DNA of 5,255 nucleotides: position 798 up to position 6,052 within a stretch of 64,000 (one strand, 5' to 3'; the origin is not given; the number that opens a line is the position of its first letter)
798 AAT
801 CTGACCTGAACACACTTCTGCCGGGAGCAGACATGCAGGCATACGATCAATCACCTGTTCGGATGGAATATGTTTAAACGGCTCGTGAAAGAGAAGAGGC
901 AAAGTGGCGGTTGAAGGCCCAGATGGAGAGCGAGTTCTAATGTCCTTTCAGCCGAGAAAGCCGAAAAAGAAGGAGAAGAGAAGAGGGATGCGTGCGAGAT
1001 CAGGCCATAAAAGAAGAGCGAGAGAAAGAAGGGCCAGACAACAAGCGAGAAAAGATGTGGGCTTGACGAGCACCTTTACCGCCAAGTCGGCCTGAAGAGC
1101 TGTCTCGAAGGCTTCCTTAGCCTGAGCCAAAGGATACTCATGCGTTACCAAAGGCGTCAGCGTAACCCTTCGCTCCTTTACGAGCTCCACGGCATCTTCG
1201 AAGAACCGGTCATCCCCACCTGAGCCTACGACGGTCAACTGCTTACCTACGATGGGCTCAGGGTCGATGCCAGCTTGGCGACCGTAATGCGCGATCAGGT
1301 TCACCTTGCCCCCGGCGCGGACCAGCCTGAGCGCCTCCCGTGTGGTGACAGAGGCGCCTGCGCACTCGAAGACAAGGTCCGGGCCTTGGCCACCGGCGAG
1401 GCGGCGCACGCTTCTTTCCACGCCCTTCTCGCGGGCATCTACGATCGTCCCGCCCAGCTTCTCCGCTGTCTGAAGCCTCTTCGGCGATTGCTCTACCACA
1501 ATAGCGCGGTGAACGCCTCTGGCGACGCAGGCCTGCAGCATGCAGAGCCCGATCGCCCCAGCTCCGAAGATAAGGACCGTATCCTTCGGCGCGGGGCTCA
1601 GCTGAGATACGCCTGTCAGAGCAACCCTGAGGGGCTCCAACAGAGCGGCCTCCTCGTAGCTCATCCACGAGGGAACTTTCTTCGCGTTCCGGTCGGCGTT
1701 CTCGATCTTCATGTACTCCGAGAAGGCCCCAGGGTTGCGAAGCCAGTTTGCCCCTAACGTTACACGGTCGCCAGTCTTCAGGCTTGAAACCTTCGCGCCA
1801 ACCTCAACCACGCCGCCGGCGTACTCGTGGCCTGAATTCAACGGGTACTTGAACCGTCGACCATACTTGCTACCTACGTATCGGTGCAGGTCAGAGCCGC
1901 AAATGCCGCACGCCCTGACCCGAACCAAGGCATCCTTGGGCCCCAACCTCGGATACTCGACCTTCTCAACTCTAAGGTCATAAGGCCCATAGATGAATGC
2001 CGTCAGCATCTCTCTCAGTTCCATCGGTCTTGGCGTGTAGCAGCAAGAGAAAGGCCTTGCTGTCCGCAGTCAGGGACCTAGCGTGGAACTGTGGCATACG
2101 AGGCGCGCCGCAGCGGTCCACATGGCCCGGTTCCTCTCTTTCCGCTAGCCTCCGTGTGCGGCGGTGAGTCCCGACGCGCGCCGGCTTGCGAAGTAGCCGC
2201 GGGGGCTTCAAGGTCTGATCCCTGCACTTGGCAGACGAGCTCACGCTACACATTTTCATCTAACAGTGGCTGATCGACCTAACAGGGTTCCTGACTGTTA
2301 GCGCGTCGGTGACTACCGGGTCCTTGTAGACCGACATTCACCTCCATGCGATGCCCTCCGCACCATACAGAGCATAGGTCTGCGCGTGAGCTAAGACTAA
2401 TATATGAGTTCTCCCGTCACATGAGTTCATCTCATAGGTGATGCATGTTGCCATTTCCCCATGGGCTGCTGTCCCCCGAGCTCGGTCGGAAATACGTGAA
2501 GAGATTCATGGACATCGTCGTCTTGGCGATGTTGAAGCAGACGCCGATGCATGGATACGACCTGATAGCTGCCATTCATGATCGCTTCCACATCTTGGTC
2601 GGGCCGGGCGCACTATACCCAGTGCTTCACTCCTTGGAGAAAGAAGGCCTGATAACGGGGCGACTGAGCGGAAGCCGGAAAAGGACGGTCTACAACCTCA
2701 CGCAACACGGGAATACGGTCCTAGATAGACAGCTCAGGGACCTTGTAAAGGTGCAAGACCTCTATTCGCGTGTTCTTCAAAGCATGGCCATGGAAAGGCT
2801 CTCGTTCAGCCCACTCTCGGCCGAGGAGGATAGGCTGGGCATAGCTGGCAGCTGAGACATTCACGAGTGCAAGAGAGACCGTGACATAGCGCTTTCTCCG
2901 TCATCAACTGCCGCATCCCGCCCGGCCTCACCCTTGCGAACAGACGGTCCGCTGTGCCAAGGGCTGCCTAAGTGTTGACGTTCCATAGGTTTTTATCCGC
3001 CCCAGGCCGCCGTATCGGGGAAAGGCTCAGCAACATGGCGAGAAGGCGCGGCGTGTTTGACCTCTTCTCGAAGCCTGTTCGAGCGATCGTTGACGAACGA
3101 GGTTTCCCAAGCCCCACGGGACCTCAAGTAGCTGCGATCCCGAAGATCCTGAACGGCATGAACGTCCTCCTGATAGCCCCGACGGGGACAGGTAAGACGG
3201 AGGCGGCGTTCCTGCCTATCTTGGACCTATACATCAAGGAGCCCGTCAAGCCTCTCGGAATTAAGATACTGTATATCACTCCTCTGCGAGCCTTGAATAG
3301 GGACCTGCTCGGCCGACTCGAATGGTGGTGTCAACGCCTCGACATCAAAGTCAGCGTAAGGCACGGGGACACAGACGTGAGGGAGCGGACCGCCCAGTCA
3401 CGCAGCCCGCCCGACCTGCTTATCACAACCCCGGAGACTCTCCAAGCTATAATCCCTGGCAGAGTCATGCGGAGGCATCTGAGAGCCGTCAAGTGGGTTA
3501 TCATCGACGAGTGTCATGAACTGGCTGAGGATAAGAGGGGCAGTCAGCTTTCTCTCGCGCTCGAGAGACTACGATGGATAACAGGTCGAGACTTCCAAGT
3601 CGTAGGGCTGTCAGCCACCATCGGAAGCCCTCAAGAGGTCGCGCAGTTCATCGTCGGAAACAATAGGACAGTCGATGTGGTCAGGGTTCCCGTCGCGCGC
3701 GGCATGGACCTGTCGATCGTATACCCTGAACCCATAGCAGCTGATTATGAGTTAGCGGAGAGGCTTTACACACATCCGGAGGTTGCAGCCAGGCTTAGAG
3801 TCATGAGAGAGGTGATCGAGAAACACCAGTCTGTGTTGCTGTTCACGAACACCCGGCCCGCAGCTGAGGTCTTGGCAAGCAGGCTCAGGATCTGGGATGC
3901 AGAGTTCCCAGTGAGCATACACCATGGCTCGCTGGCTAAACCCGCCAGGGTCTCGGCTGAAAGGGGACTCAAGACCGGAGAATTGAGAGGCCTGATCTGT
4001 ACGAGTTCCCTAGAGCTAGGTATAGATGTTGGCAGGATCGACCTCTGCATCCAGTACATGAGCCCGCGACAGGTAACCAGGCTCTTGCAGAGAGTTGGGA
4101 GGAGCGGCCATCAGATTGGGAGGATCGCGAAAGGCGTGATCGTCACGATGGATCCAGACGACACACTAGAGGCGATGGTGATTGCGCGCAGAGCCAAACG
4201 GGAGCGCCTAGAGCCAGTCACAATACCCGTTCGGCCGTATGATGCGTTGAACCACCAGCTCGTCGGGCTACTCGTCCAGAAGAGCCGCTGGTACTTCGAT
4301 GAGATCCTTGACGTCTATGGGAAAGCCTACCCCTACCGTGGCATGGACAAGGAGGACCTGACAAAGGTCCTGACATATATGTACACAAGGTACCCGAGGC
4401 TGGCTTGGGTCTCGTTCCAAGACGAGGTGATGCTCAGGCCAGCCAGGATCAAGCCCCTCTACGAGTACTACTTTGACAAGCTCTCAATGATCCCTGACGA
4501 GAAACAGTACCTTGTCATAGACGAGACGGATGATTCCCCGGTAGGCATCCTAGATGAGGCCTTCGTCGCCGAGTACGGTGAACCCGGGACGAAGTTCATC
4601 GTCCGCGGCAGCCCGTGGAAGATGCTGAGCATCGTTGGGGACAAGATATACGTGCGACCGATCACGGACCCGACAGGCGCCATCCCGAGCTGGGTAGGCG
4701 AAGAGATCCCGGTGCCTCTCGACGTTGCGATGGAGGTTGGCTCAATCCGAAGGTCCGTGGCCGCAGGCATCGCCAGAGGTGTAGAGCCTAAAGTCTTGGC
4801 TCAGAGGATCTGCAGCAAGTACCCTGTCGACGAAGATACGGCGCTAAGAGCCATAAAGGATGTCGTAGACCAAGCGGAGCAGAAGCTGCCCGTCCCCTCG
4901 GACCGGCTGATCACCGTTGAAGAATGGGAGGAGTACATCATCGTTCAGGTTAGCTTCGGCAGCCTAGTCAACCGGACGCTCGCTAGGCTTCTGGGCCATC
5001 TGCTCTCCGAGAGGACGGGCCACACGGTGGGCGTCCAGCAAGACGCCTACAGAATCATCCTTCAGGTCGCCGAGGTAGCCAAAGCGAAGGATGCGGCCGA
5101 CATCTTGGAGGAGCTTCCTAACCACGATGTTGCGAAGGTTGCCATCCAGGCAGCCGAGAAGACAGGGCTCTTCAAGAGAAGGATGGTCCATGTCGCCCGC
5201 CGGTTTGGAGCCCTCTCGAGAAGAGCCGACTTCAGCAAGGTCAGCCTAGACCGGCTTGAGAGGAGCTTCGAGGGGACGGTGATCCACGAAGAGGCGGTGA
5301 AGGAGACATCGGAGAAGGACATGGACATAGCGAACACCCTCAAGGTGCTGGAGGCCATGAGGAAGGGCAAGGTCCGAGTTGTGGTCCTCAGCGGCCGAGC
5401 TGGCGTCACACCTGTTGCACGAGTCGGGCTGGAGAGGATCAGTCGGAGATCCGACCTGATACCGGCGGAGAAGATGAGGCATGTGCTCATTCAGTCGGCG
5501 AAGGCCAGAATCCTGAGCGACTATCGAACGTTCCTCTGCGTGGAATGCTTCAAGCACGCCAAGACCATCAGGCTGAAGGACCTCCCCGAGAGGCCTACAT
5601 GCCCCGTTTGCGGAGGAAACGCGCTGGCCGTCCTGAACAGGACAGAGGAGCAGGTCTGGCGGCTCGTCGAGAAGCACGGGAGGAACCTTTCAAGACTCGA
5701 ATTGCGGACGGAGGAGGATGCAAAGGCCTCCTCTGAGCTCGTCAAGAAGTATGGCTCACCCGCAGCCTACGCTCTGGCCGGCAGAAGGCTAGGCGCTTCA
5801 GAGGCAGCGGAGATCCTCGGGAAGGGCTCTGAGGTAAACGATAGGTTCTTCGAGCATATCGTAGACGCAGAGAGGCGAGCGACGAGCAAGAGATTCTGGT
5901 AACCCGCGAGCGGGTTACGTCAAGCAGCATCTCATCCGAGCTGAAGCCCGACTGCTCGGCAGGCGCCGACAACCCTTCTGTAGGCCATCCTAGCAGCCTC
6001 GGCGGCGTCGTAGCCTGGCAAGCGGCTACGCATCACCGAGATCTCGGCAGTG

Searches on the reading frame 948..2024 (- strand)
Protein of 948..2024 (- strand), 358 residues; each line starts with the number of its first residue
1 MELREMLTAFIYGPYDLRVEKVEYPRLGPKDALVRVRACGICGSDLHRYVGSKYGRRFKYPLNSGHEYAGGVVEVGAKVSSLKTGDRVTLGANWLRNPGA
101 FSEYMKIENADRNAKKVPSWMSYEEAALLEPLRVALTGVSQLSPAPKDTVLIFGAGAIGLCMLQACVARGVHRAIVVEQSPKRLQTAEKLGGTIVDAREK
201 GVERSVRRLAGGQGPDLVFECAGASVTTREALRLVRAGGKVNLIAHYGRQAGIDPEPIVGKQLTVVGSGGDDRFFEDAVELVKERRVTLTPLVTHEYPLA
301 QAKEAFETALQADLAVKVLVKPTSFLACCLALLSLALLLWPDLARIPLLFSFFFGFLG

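Call 48: search_protein_families(library=pfam, proteins=[window:948-2024:-], max_evalue=0.00001)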
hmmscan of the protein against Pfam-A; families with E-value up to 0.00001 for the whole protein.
window:948-2024:- (358 aa): 4 families
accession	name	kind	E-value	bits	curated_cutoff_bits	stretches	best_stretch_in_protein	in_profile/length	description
PF00107.32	ADH_zinc_N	-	1.2e-21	77.5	31.8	1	157-283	1-128/129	Zinc-binding dehydrogenase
PF08240.17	ADH_N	-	1.8e-17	63.9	23.5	1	28-109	1-96/104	Alcohol dehydrogenase GroES-like domain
PF16912.11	Glu_dehyd_C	-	2e-14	54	34.9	1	143-309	27-201/211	Glucose dehydrogenase C-terminus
PF13602.12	ADH_zinc_N_2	-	6e-07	30.9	27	1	194-308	6-122/134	Zinc-binding dehydrogenase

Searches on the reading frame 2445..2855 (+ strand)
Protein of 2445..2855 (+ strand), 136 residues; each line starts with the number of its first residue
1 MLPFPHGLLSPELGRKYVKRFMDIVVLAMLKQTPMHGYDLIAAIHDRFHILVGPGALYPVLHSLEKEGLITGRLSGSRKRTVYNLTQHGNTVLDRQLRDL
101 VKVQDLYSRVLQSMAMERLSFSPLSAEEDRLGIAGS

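Call 48: search_protein_families(library=pfam, proteins=[window:2445-2855:+], max_evalue=0.00001)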
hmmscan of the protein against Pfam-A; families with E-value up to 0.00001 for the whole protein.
window:2445-2855:+ (136 aa): 1 family
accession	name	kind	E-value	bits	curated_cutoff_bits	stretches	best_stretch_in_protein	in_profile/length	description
PF03551.20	PadR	-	2.6e-17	63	27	1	26-94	1-74/75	Transcriptional regulator PadR-like family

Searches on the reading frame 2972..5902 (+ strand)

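Call 48: search_protein_families(library=pfam, proteins=[window:2972-5902:+], max_evalue=0.00001)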
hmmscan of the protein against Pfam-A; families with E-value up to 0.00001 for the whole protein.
window:2972-5902:+ (976 aa): 5 families
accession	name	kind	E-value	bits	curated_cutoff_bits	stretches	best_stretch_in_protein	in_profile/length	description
PF00270.35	DEAD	-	2.8e-36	125.2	26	1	51-219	3-163/167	DEAD/DEAH box helicase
PF08494.16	DEAD_assoc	-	3.6e-32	112.2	23.5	1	641-815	1-190/191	DEAD/H associated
PF00271.37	Helicase_C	-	1.4e-16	61.2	23.5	1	277-379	5-107/110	Helicase conserved C-terminal domain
PF19306.5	WH_Lhr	-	5.8e-12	45.7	27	1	407-565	2-162/168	Large helicase-related protein, winged helix domain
PF04851.21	ResIII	-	7.1e-09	36.2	22.5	1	52-217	8-162/164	Type III restriction enzyme, res subunit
